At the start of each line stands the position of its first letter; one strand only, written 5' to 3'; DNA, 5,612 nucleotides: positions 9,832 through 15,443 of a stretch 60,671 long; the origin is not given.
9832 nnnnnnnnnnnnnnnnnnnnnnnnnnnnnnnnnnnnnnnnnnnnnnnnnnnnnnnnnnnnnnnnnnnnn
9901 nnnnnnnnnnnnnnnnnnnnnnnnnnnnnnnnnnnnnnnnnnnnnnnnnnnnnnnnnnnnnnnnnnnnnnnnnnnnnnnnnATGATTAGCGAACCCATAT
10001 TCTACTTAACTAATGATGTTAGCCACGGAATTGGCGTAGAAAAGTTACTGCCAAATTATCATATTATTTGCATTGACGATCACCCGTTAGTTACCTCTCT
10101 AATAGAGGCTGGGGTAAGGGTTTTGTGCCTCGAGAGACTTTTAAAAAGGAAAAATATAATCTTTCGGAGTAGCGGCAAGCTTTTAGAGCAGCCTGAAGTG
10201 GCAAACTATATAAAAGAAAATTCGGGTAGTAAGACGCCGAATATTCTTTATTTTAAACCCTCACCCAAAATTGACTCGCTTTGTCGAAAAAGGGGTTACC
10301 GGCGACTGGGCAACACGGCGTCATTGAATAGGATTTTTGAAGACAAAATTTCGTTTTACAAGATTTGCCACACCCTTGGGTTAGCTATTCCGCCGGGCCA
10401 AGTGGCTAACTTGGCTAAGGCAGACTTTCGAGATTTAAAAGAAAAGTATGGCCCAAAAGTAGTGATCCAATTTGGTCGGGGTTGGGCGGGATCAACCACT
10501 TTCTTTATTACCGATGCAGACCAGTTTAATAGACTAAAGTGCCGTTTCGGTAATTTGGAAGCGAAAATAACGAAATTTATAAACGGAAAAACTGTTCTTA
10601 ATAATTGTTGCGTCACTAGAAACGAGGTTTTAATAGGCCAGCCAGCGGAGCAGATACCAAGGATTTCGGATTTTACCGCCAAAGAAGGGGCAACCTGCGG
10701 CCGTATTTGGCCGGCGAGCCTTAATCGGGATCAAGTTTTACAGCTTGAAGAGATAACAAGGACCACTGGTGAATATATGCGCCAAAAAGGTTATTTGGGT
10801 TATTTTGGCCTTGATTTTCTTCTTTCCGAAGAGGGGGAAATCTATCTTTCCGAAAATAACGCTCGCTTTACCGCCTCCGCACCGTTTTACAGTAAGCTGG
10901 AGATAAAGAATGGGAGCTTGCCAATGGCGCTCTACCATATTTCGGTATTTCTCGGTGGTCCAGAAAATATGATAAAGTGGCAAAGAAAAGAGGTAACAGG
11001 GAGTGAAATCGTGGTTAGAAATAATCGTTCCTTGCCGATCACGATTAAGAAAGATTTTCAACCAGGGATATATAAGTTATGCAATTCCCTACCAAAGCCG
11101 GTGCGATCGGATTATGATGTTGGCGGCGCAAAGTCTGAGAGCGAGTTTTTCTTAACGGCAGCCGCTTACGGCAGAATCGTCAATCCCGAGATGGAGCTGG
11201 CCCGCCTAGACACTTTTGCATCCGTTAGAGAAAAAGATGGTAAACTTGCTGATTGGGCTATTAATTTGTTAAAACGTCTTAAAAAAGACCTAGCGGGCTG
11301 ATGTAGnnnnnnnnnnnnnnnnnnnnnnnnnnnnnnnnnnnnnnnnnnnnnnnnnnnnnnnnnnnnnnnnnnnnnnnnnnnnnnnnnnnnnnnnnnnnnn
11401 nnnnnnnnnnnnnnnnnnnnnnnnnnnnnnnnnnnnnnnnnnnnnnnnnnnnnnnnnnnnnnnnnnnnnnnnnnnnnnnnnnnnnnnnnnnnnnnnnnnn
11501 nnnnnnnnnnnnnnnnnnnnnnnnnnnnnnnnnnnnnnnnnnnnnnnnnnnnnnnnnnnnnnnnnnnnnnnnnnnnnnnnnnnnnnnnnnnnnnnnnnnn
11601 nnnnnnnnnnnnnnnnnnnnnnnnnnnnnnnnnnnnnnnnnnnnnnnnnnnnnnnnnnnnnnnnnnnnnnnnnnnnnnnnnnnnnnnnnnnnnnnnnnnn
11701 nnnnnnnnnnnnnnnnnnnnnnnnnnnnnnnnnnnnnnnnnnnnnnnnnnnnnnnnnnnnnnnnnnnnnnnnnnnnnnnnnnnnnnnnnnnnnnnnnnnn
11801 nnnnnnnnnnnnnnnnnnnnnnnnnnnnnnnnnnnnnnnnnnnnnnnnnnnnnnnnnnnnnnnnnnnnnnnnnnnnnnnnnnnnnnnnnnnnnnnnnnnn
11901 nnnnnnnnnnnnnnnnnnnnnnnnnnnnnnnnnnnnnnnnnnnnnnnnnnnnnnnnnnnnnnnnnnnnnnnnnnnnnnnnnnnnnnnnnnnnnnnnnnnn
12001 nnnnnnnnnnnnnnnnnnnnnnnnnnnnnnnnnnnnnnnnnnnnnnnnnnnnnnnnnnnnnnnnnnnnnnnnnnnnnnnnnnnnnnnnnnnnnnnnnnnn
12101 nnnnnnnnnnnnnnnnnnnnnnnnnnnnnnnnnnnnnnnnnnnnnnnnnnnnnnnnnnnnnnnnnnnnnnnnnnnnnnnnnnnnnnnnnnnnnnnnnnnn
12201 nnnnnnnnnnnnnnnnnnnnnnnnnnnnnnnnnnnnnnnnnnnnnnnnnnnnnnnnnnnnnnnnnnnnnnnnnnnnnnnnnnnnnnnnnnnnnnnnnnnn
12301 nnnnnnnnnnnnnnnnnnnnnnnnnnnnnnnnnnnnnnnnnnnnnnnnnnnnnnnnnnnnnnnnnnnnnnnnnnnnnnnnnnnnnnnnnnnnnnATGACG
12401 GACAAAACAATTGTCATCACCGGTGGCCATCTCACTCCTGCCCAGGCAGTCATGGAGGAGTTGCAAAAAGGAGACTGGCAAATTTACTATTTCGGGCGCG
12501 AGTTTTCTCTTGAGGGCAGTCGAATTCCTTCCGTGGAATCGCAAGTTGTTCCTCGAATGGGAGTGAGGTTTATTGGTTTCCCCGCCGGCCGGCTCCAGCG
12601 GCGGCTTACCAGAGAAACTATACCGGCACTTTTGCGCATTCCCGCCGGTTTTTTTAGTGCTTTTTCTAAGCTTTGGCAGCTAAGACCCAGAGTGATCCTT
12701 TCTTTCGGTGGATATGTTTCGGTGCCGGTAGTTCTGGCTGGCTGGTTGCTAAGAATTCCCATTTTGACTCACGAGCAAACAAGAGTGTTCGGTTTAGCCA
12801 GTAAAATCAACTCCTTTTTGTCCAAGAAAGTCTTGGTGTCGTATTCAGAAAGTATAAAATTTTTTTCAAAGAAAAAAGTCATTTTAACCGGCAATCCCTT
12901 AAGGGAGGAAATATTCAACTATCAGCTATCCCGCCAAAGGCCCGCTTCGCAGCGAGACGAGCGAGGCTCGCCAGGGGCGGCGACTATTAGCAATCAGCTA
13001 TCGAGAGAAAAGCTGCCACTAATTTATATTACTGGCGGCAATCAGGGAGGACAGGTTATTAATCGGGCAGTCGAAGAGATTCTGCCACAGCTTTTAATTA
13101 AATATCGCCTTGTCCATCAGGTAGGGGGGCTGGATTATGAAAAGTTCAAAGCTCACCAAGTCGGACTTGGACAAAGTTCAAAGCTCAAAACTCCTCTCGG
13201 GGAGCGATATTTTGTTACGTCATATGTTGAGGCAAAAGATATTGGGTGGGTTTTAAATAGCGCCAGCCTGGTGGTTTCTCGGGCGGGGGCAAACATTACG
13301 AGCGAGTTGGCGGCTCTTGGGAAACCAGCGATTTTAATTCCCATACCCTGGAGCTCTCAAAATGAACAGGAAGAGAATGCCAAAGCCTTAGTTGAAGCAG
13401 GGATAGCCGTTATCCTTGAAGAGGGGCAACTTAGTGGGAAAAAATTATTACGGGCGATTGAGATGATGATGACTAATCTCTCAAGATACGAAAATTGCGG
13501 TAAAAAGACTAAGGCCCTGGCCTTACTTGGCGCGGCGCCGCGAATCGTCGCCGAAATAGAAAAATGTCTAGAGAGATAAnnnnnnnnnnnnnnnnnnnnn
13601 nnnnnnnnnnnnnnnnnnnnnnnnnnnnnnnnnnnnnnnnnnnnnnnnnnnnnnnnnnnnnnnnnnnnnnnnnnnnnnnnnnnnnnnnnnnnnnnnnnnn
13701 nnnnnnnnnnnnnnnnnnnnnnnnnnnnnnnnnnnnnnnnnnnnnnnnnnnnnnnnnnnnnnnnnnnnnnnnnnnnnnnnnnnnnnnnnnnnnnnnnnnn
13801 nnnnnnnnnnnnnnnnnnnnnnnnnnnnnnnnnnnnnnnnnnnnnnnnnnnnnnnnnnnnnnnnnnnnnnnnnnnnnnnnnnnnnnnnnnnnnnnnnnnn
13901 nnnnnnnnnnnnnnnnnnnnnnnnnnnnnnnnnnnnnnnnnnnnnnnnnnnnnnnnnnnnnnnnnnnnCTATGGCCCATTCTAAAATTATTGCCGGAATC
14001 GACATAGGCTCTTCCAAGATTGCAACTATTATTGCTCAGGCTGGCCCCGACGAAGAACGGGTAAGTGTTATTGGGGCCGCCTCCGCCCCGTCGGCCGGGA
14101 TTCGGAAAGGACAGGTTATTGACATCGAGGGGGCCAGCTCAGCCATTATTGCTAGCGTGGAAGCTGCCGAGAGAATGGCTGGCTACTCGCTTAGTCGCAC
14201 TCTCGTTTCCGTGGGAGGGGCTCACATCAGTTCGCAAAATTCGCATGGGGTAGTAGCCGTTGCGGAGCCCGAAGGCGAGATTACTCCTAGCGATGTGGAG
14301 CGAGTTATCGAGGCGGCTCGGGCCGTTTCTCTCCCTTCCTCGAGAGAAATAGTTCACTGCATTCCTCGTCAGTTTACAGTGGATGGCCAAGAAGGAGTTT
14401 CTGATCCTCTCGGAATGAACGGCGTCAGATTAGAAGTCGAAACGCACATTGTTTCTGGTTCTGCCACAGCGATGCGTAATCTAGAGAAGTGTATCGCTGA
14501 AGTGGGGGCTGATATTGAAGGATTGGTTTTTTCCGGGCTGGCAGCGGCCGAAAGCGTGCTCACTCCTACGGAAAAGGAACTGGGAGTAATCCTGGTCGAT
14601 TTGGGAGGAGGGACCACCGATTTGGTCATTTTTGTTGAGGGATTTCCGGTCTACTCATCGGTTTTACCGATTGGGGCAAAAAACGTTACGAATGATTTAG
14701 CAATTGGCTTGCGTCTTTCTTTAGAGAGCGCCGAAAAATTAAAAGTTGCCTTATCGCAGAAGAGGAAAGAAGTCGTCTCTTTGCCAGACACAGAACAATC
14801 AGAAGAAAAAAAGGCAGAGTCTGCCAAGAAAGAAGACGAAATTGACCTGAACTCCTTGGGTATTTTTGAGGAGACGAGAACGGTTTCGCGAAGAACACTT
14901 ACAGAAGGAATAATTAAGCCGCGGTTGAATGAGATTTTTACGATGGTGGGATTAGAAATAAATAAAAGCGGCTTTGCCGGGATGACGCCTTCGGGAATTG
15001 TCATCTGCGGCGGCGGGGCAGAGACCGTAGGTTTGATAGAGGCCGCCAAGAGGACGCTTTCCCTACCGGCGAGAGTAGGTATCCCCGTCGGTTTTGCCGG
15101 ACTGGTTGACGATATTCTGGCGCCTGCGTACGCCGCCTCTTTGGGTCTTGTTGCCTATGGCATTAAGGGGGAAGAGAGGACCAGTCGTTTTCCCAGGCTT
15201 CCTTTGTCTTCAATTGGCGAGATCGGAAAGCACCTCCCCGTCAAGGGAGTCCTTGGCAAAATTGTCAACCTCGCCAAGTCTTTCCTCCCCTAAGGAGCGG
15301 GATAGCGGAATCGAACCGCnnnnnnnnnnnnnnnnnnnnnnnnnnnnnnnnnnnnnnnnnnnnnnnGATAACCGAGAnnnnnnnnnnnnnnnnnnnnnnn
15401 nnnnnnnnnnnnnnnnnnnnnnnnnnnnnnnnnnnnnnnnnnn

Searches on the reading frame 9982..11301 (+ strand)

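Call 10: search_protein_families(library=pfam, proteins=[window:9982-11301:+])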
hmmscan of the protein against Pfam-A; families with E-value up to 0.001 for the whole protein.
window:9982-11301:+ (439 aa): 2 families
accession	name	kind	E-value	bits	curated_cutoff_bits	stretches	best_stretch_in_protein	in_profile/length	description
PF14397.11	ATPgrasp_ST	-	5e-07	29.6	31.4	0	104-187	4-95/278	Sugar-transfer associated ATP-grasp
PF02655.19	ATP-grasp_3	-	1.1e-05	26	23.2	1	120-299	2-160/160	ATP-grasp domain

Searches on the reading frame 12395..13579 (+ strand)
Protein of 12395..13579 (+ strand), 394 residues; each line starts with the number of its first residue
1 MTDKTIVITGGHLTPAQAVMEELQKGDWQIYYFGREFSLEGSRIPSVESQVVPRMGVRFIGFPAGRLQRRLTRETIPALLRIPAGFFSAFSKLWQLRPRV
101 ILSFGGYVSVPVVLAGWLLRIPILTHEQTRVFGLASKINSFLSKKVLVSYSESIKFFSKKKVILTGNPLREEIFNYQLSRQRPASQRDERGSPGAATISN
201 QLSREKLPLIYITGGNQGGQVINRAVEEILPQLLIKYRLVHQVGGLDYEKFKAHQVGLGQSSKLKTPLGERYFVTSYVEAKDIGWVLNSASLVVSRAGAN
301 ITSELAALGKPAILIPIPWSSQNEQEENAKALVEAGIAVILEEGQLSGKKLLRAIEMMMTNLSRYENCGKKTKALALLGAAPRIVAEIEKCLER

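Call 10: search_protein_families(library=pfam, proteins=[window:12395-13579:+])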
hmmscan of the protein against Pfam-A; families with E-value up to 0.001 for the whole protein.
window:12395-13579:+ (394 aa): 3 families
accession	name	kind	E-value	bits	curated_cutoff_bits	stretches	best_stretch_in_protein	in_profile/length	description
PF04101.22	Glyco_tran_28_C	-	6.9e-29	101.5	22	1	210-372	2-154/166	Glycosyltransferase family 28 C-terminal domain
PF03033.26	Glyco_transf_28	-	2.4e-24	86.4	26.2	1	9-147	8-138/139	Glycosyltransferase family 28 N-terminal domain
PF13579.12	Glyco_trans_4_4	-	0.0002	22.2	29.7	1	52-133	35-107/158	Glycosyl transferase 4-like domain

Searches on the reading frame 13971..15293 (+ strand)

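Call 10: search_protein_families(library=pfam, proteins=[window:13971-15293:+])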
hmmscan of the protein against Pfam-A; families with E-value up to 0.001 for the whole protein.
window:13971-15293:+ (440 aa): 6 families
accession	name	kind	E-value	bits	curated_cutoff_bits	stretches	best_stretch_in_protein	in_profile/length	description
PF14450.12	FtsA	-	9.8e-34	116.9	31.8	2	207-392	1-127/127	Cell division protein FtsA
PF02491.25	SHS2_FTSA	-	3.2e-32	111.1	25.4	1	83-161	1-78/79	SHS2 domain inserted in FTSA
PF06723.19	MreB_Mbl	-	1.2e-05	24.8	27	1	169-369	110-303/327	MreB/Mbl protein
PF06277.17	EutA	-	2.2e-05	24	27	1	175-243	116-182/475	Ethanolamine utilisation protein EutA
PF02541.22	Ppx-GppA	-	0.00022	21.2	27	0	202-269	110-177/285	Ppx/GppA phosphatase family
PF11104.14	PilM_2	-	0.00051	19.5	27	0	192-260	168-236/340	Type IV pilus assembly protein PilM;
